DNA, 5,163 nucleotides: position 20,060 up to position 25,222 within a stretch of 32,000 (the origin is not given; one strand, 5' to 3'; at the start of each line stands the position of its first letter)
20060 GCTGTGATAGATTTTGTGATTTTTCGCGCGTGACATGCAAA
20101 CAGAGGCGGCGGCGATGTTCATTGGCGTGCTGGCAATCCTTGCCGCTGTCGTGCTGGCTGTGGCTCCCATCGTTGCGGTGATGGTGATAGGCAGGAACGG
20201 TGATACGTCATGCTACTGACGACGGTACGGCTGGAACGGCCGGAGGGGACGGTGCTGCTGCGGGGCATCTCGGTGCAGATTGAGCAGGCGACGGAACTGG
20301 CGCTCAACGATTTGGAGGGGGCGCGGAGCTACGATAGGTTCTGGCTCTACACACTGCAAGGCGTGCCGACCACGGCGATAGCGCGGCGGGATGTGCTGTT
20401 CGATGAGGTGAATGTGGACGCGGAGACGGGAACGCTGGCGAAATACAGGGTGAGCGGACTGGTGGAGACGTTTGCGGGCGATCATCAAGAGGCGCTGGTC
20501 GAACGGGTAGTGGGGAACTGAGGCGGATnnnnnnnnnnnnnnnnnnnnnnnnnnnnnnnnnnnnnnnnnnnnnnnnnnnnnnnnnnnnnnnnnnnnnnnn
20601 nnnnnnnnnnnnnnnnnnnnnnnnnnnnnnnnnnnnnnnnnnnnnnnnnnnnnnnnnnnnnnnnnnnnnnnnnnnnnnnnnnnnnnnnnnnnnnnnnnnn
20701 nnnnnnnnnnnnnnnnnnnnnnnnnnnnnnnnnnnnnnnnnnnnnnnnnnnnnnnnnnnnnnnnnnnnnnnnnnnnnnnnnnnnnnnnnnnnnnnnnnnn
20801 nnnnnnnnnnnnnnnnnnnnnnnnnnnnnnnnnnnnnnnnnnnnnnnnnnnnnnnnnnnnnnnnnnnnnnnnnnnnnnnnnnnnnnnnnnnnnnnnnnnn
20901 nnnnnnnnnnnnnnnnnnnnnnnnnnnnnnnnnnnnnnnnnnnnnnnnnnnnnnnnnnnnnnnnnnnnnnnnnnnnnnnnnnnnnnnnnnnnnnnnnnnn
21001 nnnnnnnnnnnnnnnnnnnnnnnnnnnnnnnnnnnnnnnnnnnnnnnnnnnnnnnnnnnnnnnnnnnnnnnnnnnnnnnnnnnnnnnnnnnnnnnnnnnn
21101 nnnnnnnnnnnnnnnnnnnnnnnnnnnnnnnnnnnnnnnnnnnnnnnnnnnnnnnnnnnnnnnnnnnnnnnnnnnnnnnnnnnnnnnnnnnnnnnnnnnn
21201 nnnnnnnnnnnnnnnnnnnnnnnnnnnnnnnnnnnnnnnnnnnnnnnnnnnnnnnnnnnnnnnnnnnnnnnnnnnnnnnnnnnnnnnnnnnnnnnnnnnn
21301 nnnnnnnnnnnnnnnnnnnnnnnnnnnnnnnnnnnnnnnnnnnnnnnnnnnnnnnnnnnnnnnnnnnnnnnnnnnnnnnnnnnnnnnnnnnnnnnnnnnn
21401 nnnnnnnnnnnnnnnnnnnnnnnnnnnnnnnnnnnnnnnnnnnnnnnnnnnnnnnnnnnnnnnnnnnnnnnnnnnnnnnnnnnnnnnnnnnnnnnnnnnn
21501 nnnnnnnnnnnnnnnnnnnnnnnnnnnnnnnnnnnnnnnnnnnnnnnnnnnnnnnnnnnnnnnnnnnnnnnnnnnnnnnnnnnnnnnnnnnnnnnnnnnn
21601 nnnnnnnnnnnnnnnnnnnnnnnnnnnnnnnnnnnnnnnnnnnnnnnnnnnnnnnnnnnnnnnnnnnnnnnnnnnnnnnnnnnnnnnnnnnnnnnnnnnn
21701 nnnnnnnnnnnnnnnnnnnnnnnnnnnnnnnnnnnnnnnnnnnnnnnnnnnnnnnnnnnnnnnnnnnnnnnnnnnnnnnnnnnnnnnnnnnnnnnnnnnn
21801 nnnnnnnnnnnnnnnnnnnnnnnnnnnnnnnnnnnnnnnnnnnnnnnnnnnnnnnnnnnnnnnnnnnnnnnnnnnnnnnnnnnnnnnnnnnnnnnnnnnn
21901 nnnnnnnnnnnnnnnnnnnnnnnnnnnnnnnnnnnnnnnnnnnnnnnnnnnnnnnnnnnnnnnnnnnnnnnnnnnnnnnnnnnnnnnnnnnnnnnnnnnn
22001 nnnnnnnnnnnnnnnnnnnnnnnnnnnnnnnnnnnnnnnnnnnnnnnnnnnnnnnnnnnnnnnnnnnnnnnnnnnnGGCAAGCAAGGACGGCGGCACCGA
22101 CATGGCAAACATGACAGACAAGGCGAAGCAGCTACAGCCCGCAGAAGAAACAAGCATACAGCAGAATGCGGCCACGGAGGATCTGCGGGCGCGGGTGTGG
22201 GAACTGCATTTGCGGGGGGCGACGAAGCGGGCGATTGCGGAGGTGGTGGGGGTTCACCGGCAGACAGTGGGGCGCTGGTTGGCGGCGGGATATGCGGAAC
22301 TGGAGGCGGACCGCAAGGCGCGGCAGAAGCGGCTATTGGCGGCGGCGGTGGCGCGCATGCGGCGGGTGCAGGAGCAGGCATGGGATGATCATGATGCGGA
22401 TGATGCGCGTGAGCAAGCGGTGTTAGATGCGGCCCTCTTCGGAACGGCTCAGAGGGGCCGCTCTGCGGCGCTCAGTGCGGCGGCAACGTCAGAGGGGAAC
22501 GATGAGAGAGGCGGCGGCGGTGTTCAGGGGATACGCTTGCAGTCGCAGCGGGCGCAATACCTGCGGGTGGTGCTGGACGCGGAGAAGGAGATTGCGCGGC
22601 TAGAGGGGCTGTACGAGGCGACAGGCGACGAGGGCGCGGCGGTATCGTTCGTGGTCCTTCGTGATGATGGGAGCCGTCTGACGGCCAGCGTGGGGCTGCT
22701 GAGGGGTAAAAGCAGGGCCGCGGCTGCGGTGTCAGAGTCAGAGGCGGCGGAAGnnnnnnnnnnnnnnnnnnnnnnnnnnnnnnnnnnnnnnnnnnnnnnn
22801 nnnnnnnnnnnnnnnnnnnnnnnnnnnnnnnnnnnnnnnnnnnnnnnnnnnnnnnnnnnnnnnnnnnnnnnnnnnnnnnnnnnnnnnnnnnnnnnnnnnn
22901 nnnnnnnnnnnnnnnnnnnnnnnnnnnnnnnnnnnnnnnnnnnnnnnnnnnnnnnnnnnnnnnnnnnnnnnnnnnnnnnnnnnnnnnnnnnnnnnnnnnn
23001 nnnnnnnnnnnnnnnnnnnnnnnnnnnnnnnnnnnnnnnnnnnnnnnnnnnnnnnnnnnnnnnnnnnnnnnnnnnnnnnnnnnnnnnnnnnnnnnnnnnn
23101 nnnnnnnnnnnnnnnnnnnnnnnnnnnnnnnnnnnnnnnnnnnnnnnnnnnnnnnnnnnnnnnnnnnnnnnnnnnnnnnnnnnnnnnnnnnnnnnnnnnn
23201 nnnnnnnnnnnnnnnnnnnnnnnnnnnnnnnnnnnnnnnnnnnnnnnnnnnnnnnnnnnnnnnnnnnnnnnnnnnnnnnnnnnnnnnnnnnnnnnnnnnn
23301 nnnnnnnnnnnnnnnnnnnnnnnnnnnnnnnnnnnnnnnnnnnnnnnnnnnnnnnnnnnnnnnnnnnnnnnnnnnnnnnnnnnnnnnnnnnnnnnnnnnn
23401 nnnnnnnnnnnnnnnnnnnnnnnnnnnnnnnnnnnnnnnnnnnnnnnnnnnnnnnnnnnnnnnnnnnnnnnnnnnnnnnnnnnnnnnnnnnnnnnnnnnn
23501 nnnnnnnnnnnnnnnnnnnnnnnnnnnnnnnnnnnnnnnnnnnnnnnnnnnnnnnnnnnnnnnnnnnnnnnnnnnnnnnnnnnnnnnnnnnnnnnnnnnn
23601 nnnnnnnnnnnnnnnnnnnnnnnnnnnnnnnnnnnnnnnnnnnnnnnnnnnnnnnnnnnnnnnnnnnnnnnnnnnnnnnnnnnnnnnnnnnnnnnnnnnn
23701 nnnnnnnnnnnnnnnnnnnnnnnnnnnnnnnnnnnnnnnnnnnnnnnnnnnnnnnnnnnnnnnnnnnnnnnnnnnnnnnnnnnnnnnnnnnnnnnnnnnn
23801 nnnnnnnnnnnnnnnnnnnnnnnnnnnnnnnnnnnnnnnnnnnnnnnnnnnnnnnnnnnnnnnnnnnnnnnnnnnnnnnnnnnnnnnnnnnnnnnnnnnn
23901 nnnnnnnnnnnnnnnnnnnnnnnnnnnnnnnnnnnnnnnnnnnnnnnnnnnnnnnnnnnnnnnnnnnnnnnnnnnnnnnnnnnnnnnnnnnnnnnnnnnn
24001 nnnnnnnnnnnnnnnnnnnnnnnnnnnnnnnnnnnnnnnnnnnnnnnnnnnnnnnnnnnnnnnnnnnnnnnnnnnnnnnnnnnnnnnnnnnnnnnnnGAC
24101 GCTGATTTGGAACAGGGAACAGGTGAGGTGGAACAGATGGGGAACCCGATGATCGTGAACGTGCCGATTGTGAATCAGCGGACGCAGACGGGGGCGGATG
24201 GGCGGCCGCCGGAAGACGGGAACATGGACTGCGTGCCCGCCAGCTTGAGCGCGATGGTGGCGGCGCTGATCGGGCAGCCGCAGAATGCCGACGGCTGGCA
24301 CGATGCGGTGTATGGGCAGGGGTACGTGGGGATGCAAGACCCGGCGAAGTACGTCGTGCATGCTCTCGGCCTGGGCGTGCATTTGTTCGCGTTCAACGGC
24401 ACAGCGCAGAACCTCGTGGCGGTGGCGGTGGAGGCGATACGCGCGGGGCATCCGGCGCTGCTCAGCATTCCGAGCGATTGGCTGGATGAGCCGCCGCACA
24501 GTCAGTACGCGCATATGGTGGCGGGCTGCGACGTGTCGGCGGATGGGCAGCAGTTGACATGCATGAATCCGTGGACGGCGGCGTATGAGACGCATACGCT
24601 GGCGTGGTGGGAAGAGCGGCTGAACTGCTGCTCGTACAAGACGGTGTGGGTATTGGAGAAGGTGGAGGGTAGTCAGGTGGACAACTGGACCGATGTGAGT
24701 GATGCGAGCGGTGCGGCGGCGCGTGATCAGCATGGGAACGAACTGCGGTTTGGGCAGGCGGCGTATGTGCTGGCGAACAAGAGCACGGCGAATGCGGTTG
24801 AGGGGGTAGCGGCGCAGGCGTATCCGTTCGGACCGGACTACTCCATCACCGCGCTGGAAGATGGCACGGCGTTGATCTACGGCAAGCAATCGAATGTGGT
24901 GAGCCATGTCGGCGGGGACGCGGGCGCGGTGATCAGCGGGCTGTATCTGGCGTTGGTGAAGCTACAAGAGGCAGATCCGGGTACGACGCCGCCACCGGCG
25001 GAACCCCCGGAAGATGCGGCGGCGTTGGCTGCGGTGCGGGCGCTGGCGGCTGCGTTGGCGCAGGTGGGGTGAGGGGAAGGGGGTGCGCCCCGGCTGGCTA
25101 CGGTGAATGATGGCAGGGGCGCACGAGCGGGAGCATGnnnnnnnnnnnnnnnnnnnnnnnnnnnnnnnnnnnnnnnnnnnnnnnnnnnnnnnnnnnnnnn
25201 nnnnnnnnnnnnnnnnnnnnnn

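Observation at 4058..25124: Complete head-and-packaging module with no tail genes: a capsid-forming satellite-like element or tailless particle producer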

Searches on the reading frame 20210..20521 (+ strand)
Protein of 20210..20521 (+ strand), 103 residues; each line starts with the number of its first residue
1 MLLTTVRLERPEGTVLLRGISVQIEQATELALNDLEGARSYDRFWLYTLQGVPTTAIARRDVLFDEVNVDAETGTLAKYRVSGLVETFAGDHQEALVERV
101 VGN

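Call 4: search_protein_families(library=pfam, proteins=[window:20210-20521:+], max_evalue=0.01)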
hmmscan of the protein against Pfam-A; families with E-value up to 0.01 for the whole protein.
window:20210-20521:+ (103 aa): 0 families

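Call 5: search_protein_families(library=phrogs, proteins=[window:20210-20521:+], max_evalue=0.01)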
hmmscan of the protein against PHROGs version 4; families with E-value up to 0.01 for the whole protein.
window:20210-20521:+ (103 aa): 0 families

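Call 49: search_solved_structures(query=A3, max_evalue=1)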
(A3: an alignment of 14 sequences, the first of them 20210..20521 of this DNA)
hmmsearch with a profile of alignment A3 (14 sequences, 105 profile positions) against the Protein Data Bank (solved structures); distinct sequences matched with E-value up to 1: 1.
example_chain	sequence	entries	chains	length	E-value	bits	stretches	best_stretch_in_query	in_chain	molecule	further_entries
9h74_A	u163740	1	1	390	0.51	13.9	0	2-27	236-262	Eukaryotic translation initiation factor 2 subunit 1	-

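Call 102: predict_structure(protein=window:20210-20521:+)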
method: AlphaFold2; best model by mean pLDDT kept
length: 103 residues; sequences in the alignment: 1
mean_pLDDT: 44.3   pTM: 0.34
mean pLDDT of the five models: 44.3, 36.6, 34.4, 33.8, 32.2
residues with pLDDT >= 90: 0; 70-90: 0; 50-70: 27; < 50: 76
segments of 3 or more residues with pLDDT < 50: 1-10, 16-20, 31-43, 53-56, 58-63, 68-103
pLDDT, mean of each block of 10 residues (from residue 1): 34 51 58 44 54 49 46 45 36 29 28
secondary structure, 60 per line:
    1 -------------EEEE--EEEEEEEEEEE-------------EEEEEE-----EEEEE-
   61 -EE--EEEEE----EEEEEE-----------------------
elements in order: E14-17 E20-30 E44-49 E55-59 E66-70 E75-80

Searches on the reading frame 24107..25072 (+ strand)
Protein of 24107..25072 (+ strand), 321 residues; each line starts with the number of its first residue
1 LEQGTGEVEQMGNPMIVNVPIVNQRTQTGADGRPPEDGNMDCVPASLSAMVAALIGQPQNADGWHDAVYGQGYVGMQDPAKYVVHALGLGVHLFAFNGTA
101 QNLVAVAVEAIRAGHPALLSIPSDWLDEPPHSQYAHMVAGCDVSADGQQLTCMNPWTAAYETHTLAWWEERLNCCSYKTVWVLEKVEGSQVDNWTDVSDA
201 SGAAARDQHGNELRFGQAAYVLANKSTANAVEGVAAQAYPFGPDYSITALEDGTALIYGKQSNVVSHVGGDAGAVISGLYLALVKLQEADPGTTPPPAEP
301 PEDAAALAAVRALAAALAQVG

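Call 4: search_protein_families(library=pfam, proteins=[window:24107-25072:+], max_evalue=0.01)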
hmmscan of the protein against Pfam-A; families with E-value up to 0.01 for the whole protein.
window:24107-25072:+ (321 aa): 0 families

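Call 5: search_protein_families(library=phrogs, proteins=[window:24107-25072:+], max_evalue=0.01)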
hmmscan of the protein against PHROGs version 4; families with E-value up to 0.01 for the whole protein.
window:24107-25072:+ (321 aa): 0 families

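Call 41: search_protein_families(library=phrogs, proteins=[window:24107-25072:+], max_evalue=0.01)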
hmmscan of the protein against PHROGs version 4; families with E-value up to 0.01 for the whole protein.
window:24107-25072:+ (321 aa): 0 families

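Call 66: search_protein_families(library=pfam, proteins=[window:24107-25072:+], max_evalue=0.1)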
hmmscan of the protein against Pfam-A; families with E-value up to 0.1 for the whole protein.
window:24107-25072:+ (321 aa): 0 families

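Call 103: search_protein_representatives(protein=window:24107-25072:+)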
Query: 321 residues. Proteins with E-value up to 0.001 (for the whole library): 280; up to 1e-10: 166; up to 1e-30: 12. The best 150 are listed.
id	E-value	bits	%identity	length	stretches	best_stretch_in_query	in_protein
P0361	9.0e-82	291.3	51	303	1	15-314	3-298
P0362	1.8e-61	224.7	43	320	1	16-317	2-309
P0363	3.1e-60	220.6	45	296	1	16-314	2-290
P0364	5.9e-59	216.4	47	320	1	17-320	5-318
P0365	1.4e-58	215.1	64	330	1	16-185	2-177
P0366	3.5e-58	213.8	57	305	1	15-191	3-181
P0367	9.7e-56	205.8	61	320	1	15-189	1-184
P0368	1.0e-55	205.8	53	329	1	15-190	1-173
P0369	6.2e-55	203.2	60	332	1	16-190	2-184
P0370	3.0e-53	197.6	41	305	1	16-318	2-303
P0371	2.5e-52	194.6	55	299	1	15-227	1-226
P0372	1.3e-38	149.5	43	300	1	15-188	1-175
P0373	1.6e-28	116.4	37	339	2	15-185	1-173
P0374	2.7e-28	115.6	39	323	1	15-185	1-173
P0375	2.4e-27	112.5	44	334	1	15-183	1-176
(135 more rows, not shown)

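Call 105: search_solved_structures(query=A8, max_evalue=1)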
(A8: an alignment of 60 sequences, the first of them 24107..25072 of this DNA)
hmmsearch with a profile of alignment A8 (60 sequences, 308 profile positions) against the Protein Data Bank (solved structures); distinct sequences matched with E-value up to 1: 11.
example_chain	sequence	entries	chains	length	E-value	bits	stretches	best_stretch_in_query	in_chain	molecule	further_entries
5req_A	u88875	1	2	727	0.0061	19.5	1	133-302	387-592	PROTEIN (METHYLMALONYL-COA MUTASE ALPHA-SUBUNIT)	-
1e1c_A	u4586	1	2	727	0.0061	19.5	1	133-302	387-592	METHYLMALONYL-COA MUTASE ALPHA CHAIN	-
1req_A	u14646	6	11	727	0.0061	19.5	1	133-302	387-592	METHYLMALONYL-COA MUTASE | PROTEIN (METHYLMALONYL-COA MUTASE)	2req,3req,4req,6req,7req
7x5d_A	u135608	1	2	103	0.21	14.4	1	229-284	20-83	Lamin-A/C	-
3u0c_A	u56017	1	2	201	0.36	13.7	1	218-291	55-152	Invasin ipaB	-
9rgy_A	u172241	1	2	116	0.55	13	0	257-304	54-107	sc-apCC3-CW-0NTT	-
5wkq_A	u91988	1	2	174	0.55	13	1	227-291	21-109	Invasin IpaB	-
7tdr_A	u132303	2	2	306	0.84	12.4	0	223-295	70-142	34k2 salivary protein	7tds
3n4x_A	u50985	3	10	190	0.88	12.4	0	257-299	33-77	Monopolin complex subunit CSM1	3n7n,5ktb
4zry_B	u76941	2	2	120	0.92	12.3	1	257-306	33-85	Keratin, type II cytoskeletal 1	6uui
6snr_A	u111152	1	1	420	1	12.2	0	256-305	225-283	Lipid II:glycine glycyltransferase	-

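Call 106: search_protein_families(library=pfam, alignment_id=A8, max_evalue=0.01)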
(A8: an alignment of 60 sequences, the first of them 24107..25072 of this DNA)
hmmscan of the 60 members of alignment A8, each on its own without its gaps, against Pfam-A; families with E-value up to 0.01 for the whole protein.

A. member 1, window:24107-25072:+ (321 aa): 0 families

B. families by the number of members that match (of 60 scanned): 10 families
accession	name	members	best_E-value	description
PF13529.12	Peptidase_C39_2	22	1.3e-07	Peptidase_C39 like family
PF25785.1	TPR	1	0.00056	Nucleoprotein TPR-like domain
PF16535.10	T3SSipB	1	0.00088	Type III cell invasion protein SipB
PF14712.11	Snapin_Pallidin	1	0.0021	Snapin/Pallidin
PF08310.17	LGFP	1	0.0035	LGFP repeat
PF06810.17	Phage_scaffold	1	0.0065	Phage capsid assembly scaffolding protein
PF03315.21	SDH_beta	1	0.0067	Serine dehydratase beta chain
PF12795.12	MscS_porin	1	0.0069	Mechanosensitive ion channel porin domain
PF16101.10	PRIMA1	1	0.0078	Proline-rich membrane anchor 1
PF10174.14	Cast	1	0.01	RIM-binding protein of the cytomatrix active zone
